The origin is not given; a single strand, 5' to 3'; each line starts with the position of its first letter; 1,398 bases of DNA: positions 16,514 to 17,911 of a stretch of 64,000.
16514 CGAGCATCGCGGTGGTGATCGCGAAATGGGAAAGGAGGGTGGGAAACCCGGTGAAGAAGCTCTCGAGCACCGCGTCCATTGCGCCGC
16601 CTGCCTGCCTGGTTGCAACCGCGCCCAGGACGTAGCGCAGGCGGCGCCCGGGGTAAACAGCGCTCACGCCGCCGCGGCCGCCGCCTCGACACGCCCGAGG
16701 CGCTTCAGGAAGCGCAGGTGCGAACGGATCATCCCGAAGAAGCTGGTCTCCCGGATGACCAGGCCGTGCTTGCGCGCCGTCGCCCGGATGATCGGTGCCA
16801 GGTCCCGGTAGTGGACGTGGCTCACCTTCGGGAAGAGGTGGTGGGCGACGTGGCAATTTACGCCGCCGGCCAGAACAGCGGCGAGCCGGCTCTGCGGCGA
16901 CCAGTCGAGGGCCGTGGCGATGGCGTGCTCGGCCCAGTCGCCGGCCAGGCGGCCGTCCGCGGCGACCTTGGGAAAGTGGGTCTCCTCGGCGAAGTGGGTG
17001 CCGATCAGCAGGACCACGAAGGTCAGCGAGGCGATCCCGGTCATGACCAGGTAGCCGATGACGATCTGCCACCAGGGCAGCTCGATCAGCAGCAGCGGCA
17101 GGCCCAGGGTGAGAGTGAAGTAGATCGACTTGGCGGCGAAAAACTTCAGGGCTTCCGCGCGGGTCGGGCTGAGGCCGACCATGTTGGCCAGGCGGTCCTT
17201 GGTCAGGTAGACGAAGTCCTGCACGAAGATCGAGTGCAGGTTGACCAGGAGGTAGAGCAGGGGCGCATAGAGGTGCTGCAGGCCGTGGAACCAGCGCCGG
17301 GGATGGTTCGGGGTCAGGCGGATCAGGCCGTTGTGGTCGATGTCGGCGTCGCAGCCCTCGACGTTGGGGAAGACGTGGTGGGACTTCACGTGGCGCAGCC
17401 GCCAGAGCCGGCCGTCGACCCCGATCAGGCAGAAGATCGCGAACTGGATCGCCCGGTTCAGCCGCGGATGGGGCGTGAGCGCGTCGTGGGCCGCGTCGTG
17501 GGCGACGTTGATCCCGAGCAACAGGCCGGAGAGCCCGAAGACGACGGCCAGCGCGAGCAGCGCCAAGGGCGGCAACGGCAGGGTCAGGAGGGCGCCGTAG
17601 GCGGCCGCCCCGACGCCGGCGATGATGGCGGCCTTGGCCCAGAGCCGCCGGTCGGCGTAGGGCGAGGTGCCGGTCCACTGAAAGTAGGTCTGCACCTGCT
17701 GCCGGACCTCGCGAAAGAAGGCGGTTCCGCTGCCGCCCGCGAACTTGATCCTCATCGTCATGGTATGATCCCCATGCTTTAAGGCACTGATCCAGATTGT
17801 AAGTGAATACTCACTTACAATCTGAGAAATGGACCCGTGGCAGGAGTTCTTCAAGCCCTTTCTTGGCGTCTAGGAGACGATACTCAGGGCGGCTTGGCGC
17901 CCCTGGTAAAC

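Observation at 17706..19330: The promoter, operator and first 25 codons of the desaturase gene are duplicated and fused to an unrelated lipoprotein gene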

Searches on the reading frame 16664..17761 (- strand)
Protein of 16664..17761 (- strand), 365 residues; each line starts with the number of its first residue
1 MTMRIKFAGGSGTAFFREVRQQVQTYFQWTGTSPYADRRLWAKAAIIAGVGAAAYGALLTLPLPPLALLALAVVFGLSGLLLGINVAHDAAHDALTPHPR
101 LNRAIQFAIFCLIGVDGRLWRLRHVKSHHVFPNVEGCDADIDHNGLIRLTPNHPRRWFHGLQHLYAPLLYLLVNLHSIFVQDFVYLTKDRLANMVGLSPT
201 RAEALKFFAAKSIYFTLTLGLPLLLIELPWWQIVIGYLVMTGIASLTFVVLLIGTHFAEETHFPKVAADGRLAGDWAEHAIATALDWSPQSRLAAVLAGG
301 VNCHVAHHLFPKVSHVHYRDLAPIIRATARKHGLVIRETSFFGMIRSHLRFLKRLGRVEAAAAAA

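Call 11: search_protein_families(library=pfam, proteins=[window:16664-17761:-], max_evalue=0.01)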
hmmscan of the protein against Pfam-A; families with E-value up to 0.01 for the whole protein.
window:16664-17761:- (365 aa): 1 family
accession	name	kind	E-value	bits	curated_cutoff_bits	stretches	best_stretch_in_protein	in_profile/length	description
PF00487.30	FA_desaturase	-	4e-30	105.9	29.7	1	67-339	4-252/253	Fatty acid desaturase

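Call 21: find_homologous_proteins(query=window:16664-17761:-, max_evalue=1e-20)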
Query window:16664-17761:- (365 aa): 252 proteins with E <= 1e-20 among 8000 candidates; the best 120 are listed.
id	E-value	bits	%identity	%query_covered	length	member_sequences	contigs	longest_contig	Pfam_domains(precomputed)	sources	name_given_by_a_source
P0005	1.3e-220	750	90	100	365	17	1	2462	PF00487.31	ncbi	-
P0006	2.5e-210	716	84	100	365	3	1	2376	PF00487.31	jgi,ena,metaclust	metaclust:\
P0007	1.6e-208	710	84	100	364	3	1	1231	PF00487.31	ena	-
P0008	1.1e-138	481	57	98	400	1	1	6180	PF00487.31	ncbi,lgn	-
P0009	9.2e-134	464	58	97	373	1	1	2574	PF00487.31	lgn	-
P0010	2.9e-132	459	59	97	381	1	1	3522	PF00487.31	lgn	-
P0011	1.6e-127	444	53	99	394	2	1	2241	PF00487.31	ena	-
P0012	1.9e-127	444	52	99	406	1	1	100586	PF00487.31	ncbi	-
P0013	3.2e-126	440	55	98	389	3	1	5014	PF00487.31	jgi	jgi:linoleoyl-CoA desaturase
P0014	7.9e-126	438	53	99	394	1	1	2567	PF00487.31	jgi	jgi:linoleoyl-CoA desaturase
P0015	3.3e-125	436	53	97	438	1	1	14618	PF00487.31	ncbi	-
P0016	6.6e-125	435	54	97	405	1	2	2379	PF00487.31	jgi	jgi:linoleoyl-CoA desaturase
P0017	6.6e-125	435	55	100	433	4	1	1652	PF00487.31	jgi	jgi:linoleoyl-CoA desaturase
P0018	6.9e-125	435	53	99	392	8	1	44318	PF00487.31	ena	-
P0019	1.0e-123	431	54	98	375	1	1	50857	PF00487.31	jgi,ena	-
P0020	1.5e-123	431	54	98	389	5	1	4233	PF00487.31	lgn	-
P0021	6.7e-123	429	53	99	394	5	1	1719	PF00487.31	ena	-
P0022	2.6e-122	427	55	97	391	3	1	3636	PF00487.31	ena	-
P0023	3.9e-122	426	54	99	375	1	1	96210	PF00487.31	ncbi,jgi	-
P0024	5.2e-122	426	54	99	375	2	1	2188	PF00487.31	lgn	-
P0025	9.7e-122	425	52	99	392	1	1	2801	PF00487.31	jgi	-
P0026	1.1e-121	425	55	98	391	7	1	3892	PF00487.31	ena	-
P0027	1.3e-120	421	52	99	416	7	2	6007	PF00487.31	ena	-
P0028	1.9e-120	421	52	98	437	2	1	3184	PF00487.31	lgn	-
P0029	4.5e-120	419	54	96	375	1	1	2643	PF00487.31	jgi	jgi:linoleoyl-CoA desaturase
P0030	7.3e-120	419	55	98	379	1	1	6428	PF00487.31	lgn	-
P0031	1.5e-119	418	54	99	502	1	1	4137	PF00487.31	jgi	jgi:linoleoyl-CoA desaturase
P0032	3.4e-119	416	54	95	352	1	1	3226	PF00487.31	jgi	jgi:linoleoyl-CoA desaturase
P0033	5.0e-119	416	55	97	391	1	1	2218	PF00487.31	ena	-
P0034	5.9e-119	416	52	95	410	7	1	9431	PF00487.31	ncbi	-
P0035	1.0e-118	415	53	97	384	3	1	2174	PF00487.31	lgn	-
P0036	1.8e-118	414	53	99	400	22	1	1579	PF00487.31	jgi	jgi:linoleoyl-CoA desaturase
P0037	2.6e-118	413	52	97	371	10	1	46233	PF00487.31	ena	-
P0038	7.1e-118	412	56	89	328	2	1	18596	PF00487.31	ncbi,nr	ncbi:MAG TPA: acyl-CoA desaturase [Vineibacter sp.]|nr:acyl-CoA desaturase [Vineibacter sp.]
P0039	3.4e-117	410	53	99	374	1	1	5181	PF00487.31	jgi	jgi:linoleoyl-CoA desaturase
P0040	2.9e-116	407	52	98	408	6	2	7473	PF00487.31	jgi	jgi:linoleoyl-CoA desaturase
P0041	4.2e-116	406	52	99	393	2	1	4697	PF00487.31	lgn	-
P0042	5.4e-116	406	54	97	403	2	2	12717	PF00487.31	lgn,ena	-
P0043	5.8e-116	406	49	100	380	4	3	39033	PF00487.31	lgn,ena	-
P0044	1.3e-115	405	52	98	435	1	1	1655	PF00487.31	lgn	-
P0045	1.4e-115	405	51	98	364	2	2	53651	PF00487.31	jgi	jgi:linoleoyl-CoA desaturase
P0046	1.7e-115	404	53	97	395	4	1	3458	PF00487.31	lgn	-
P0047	1.9e-115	404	52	99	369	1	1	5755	PF00487.31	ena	-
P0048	2.8e-115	404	53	98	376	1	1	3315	PF00487.31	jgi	jgi:linoleoyl-CoA desaturase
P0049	3.1e-115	403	53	97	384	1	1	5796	PF00487.31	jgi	jgi:linoleoyl-CoA desaturase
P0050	5.7e-115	403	50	99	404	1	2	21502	PF00487.31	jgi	jgi:linoleoyl-CoA desaturase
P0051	7.2e-115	402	50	99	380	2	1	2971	PF00487.31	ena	-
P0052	9.6e-115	402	52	99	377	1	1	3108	PF00487.31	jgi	jgi:linoleoyl-CoA desaturase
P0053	1.8e-114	401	51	98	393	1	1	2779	PF00487.31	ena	-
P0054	6.9e-114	399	53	98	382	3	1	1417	PF00487.31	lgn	-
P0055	9.7e-114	398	51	98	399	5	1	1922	PF00487.31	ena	-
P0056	1.4e-113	398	51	98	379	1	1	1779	PF00487.31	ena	-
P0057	2.4e-113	397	51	99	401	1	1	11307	PF00487.31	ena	-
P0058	3.6e-113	397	51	98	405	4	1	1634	PF00487.31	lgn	-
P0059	6.6e-113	396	51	97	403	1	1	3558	PF00487.31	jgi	-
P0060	1.0e-112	395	52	98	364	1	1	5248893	PF00487.31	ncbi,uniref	ncbi:acyl-CoA desaturase [Roseomonas sp. CCTCC AB2023176]|uniref:acyl-CoA desaturase n=1 Tax=Roseomo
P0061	1.1e-112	395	50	98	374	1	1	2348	PF00487.31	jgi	jgi:linoleoyl-CoA desaturase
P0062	1.2e-112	395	50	99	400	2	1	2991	PF00487.31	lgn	-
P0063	2.1e-112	394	50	97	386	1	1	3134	PF00487.31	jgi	jgi:linoleoyl-CoA desaturase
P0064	2.2e-112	394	50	97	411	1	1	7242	PF00487.31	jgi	jgi:linoleoyl-CoA desaturase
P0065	2.6e-112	394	51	99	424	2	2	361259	PF00487.31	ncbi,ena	-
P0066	3.3e-112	393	50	97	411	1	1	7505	PF00487.31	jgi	-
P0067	5.3e-112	393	52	97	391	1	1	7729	PF00487.31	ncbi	-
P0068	7.3e-112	392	53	99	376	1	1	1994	PF00487.31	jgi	jgi:linoleoyl-CoA desaturase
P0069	1.4e-111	391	52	98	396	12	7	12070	PF00487.31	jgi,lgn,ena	jgi:linoleoyl-CoA desaturase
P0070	2.6e-111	390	53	97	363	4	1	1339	PF00487.31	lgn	-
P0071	2.9e-111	390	51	97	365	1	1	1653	PF00487.31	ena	-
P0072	5.2e-111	389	51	98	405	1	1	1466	PF00487.31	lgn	-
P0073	6.0e-111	389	49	97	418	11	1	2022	PF00487.31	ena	-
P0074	1.1e-110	388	52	98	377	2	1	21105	PF00487.31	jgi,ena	-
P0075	1.3e-110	388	50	97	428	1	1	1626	PF00487.31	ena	-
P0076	1.5e-110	388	51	99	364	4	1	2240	PF00487.31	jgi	jgi:linoleoyl-CoA desaturase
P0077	1.9e-110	388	50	98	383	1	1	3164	PF00487.31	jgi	-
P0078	2.0e-110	388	50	98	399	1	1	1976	PF00487.31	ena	-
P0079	2.5e-110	387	52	97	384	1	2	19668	PF00487.31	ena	-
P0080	2.9e-110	387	49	97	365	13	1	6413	PF00487.31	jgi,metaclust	metaclust:\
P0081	3.8e-110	387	50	99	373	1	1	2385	PF00487.31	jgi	jgi:linoleoyl-CoA desaturase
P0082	3.8e-110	387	50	99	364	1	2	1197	PF00487.31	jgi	jgi:linoleoyl-CoA desaturase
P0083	1.1e-109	385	49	98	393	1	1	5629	PF00487.31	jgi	jgi:linoleoyl-CoA desaturase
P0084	1.4e-109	385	50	97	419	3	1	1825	PF00487.31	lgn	-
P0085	2.0e-109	384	52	91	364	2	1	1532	PF00487.31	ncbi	ncbi:MAG: fatty acid desaturase family protein, partial [Dongiaceae bacterium]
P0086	2.0e-109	384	52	97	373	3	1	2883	PF00487.31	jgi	jgi:linoleoyl-CoA desaturase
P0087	2.6e-109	384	51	97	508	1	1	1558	PF00487.31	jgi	jgi:linoleoyl-CoA desaturase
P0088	3.5e-109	383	51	97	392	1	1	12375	PF00487.31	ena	-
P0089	4.8e-109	383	51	98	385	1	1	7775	PF00487.31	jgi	jgi:linoleoyl-CoA desaturase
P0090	8.4e-109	382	51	98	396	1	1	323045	PF00487.31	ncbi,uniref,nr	ncbi:fatty acid desaturase [Pelagibius sp. Alg239-R121]|uniref:fatty acid desaturase family protein 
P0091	9.6e-109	382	51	95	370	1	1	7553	PF00487.31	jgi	jgi:linoleoyl-CoA desaturase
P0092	1.1e-108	382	50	97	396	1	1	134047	PF00487.31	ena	-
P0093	1.1e-108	382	50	97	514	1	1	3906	PF00487.31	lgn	-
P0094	1.2e-108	382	51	98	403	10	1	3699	PF00487.31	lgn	-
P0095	1.3e-108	382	49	98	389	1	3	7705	PF00487.31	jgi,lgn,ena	-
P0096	1.3e-108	382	50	97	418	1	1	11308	PF00487.31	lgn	-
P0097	1.5e-108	381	50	97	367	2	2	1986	PF00487.31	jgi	-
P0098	2.5e-108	381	52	97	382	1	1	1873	PF00487.31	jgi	jgi:linoleoyl-CoA desaturase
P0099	3.3e-108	380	48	99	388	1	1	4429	PF00487.31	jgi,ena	-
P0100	3.4e-108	380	49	98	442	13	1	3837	PF00487.31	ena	-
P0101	6.5e-108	379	48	97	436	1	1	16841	PF00487.31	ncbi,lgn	-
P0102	9.1e-108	379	48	98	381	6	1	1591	PF00487.31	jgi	-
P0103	9.4e-108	379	50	97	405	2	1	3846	PF00487.31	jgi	jgi:linoleoyl-CoA desaturase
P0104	1.9e-107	378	51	98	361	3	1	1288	PF00487.31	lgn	-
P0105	2.5e-107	377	52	96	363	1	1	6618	PF00487.31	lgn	-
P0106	8.0e-107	376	49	99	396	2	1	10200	PF00487.31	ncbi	-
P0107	8.3e-107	376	47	99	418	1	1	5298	PF00487.31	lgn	-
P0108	9.1e-107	376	48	97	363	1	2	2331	PF00487.31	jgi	jgi:linoleoyl-CoA desaturase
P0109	1.1e-106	375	50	97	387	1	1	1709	PF00487.31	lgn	-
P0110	1.6e-106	375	49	97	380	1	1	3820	PF00487.31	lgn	-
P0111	2.1e-106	374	52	92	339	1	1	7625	PF00487.31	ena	-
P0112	2.7e-106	374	48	98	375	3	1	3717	PF00487.31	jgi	jgi:linoleoyl-CoA desaturase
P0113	4.8e-106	373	56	79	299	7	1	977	PF00487.31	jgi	jgi:linoleoyl-CoA desaturase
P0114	5.3e-106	373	51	99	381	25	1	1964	PF00487.31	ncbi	-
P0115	7.2e-106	373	49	97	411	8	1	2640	PF00487.31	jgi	jgi:linoleoyl-CoA desaturase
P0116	8.6e-106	372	49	99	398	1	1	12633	PF00487.31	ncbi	-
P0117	1.2e-105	372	47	98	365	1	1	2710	PF00487.31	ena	-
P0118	2.1e-105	371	47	98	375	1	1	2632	PF00487.31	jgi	jgi:linoleoyl-CoA desaturase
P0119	2.2e-105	371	49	97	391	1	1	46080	PF00487.31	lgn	-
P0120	3.5e-105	370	50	97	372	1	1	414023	PF00487.31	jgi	jgi:linoleoyl-CoA desaturase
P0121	3.6e-105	370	55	83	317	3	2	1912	PF00487.31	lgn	-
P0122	3.9e-105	370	49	99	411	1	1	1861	PF00487.31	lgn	-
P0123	5.0e-105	370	51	97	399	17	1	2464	PF00487.31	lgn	-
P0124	6.9e-105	369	50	98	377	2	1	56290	PF00487.31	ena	-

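Call 23: find_encoding_contigs(protein=P0005, flank=10000)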
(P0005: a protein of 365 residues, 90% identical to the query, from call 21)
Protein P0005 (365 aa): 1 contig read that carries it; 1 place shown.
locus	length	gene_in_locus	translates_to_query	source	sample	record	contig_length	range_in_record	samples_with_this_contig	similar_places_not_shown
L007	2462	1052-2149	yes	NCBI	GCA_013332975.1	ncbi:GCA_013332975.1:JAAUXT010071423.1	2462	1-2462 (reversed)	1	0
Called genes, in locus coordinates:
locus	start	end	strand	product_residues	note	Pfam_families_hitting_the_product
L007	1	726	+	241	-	?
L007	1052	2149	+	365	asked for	PF00487:FA_desaturase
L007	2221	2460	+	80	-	?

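Call 24: find_encoding_contigs(protein=P0006, flank=10000)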
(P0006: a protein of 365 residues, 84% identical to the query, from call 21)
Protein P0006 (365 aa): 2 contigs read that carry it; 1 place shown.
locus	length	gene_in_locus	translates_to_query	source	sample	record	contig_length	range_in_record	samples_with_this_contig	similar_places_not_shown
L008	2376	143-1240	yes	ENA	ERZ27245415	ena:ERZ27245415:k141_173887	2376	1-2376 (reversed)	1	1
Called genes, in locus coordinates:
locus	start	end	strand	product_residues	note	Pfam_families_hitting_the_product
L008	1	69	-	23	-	?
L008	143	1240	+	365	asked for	PF00487:FA_desaturase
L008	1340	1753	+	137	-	PF03994:DUF350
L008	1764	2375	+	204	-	?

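Call 62: find_encoding_contigs(protein=P0090, flank=6000, max_places=2)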
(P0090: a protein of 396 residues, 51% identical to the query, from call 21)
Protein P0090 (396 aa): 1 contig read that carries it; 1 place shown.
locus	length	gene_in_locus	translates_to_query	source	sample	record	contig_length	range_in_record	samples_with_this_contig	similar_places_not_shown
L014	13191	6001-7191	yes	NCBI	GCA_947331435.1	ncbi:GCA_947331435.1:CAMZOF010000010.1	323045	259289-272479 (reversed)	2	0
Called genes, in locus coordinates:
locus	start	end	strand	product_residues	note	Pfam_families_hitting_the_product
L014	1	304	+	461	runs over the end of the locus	PF00355:Rieske, PF19301:LigXa_C (faint)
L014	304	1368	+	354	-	PF02826:2-Hacid_dh_C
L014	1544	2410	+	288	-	PF05721:PhyH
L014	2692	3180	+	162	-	PF13527:Acetyltransf_9, PF00583:Acetyltransf_1, PF13673:Acetyltransf_10 (weak), PF13508:Acetyltransf_7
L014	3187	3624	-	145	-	PF00903:Glyoxalase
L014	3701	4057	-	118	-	PF25213:HVO_A0261_N (weak), PF01638:HxlR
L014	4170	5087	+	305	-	PF08450:SGL, PF01436:NHL (faint)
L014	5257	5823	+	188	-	PF00440:TetR_N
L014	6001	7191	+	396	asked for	PF00487:FA_desaturase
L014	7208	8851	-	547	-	PF11563:Protoglobin, PF00015:MCPsignal, PF07238:PilZ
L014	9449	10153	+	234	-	PF13302:Acetyltransf_3, PF00583:Acetyltransf_1 (weak)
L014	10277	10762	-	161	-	-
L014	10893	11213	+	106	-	PF03413:PepSY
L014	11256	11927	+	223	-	PF00072:Response_reg, PF00486:Trans_reg_C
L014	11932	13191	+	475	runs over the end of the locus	PF26769:HAMP_PhoQ, PF02518:HATPase_c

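Call 67: find_encoding_contigs(protein=P0012, flank=4000, max_places=1)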
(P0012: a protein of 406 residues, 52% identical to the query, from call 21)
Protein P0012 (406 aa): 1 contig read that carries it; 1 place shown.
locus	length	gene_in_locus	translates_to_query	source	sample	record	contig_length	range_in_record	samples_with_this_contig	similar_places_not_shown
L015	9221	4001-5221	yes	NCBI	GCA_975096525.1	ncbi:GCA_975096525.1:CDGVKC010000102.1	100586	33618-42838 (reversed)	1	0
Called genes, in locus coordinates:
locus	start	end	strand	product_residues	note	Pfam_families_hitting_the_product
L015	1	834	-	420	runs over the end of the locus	PF13433:Peripla_BP_5, PF13458:Peripla_BP_6, PF01094:ANF_receptor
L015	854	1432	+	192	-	PF01614:IclR_C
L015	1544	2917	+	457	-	PF00211:Guanylate_cyc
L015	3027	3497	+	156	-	PF06186:DUF992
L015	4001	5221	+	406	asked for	PF00487:FA_desaturase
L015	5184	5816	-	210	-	PF00440:TetR_N (weak)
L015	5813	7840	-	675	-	PF13428:TPR_14 (faint), PF03704:BTAD, PF07719:TPR_2 (faint), PF13414:TPR_11 (faint), PF13431:TPR_17 (faint)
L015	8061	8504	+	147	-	-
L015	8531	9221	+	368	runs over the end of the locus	PF00069:Pkinase, PF03109:ABC1 (weak), PF07714:PK_Tyr_Ser-Thr, PF01636:APH (faint)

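Call 68: find_encoding_contigs(protein=P0023, flank=4000, max_places=1)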
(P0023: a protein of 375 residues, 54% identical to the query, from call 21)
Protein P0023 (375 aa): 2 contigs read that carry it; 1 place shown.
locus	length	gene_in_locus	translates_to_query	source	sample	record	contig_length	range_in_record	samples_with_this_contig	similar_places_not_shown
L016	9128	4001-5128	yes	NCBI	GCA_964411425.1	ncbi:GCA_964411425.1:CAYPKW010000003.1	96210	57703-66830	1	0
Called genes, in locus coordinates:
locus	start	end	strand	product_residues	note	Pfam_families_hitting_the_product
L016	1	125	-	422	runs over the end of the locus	PF13660:DUF4147, PF05161:MOFRL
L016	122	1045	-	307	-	PF00892:EamA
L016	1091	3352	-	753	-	PF13428:TPR_14 (faint), PF07719:TPR_2 (faint), PF13414:TPR_11 (faint), PF03704:BTAD, PF00515:TPR_1 (faint), PF12895:ANAPC3 (faint), PF13174:TPR_6 (faint), PF14559:TPR_19 (weak), +4 more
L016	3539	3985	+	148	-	-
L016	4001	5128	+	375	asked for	PF00487:FA_desaturase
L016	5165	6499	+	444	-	PF05977:MFS_3, PF07690:MFS_1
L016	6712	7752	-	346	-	PF05544:Pro_racemase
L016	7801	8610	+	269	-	PF05013:FGase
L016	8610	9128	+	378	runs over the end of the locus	PF04107:GCS2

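Call 76: search_protein_families(library=ncbifam, proteins=[L014:5257-5820:+, window:16664-17761:-], max_evalue=0.01)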
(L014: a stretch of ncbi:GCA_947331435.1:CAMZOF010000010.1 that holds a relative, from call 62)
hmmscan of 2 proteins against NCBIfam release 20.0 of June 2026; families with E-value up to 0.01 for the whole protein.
L014:5257-5820:+ (188 aa): 23 families
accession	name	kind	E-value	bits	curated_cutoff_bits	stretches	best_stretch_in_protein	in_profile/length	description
NF041196.1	ScbR_bind_reg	equivalog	3.5e-16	59.9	150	1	6-180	6-183/191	ScbR family autoregulator-binding transcription factor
NF051852.1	efflux_TF_MtrR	exception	5.4e-14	52.5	280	1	5-77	9-81/205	multidrug efflux system transcriptional repressor MtrR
TIGR03968.1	mycofact_TetR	equivalog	1.7e-13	50.6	224.9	1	5-97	8-99/190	mycofactocin system transcriptional regulator MftR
NF007949.0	PRK10668.1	equivalog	3.9e-11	42.8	271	1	3-58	8-63/216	multidrug efflux transporter transcriptional repressor AcrR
NF050111.1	TransRegSACE7040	equivalog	4.1e-11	43.1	250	1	8-119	3-110/186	SACE_7040 family transcriptional regulator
NF053731.1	TransRegFasRMycb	equivalog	2.6e-10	40.4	330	1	7-164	12-168/199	HTH-type transcriptional activator FasR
NF053878.1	FATransRegFadRBac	equivalog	5.6e-10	39.3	200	1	9-183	6-185/190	fatty acid metabolism transcriptional regulator FadR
NF007430.0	PRK09975.1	equivalog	6.5e-09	35.2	274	1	4-58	9-63/220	acrEF/envCD operon transcriptional regulator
NF008402.0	PRK11202.1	equivalog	1e-08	35.1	151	1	7-133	12-139/211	HTH-type transcriptional repressor FabR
NF037937.1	septum_RefZ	equivalog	1.4e-08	34.8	180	1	8-99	1-94/195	forespore capture DNA-binding protein RefZ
NF053516.1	TranRepPrsAVib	equivalog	2.2e-08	34.2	300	1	1-60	1-60/208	TetR family transcriptional repressor PsrA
NF000040.3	Tn10_TetC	equivalog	2.1e-07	31.3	425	1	7-96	14-103/197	tetracyline resistance-associated transcriptional repressor TetC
NF051457.1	acryl_TF_AcuR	equivalog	5.3e-07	29.1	247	1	3-70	14-81/204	acrylate utilization transcriptional regulator AcuR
TIGR02366.1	DHAK_reg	equivalog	4e-05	23.7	129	1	7-111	4-100/176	dihydroxyacetone kinase transcriptional activator DhaS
NF058643.1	TranRegCurRPseudo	equivalog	4.4e-05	23.2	300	1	6-71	7-72/193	TetR family transcriptional repressor CurR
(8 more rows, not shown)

window:16664-17761:- (365 aa): 2 families
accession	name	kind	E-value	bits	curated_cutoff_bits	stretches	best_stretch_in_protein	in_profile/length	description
NF052549.1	FAdesatDesBBac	equivalog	2.2e-05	23.9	500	1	38-318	28-282/340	Delta(10) desaturase DesB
NF041365.1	GntB_guanitoxin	equivalog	0.0087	15.5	380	0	86-316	66-269/308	guanitoxin biosynthesis L-arginine gamma (S) hydroxylase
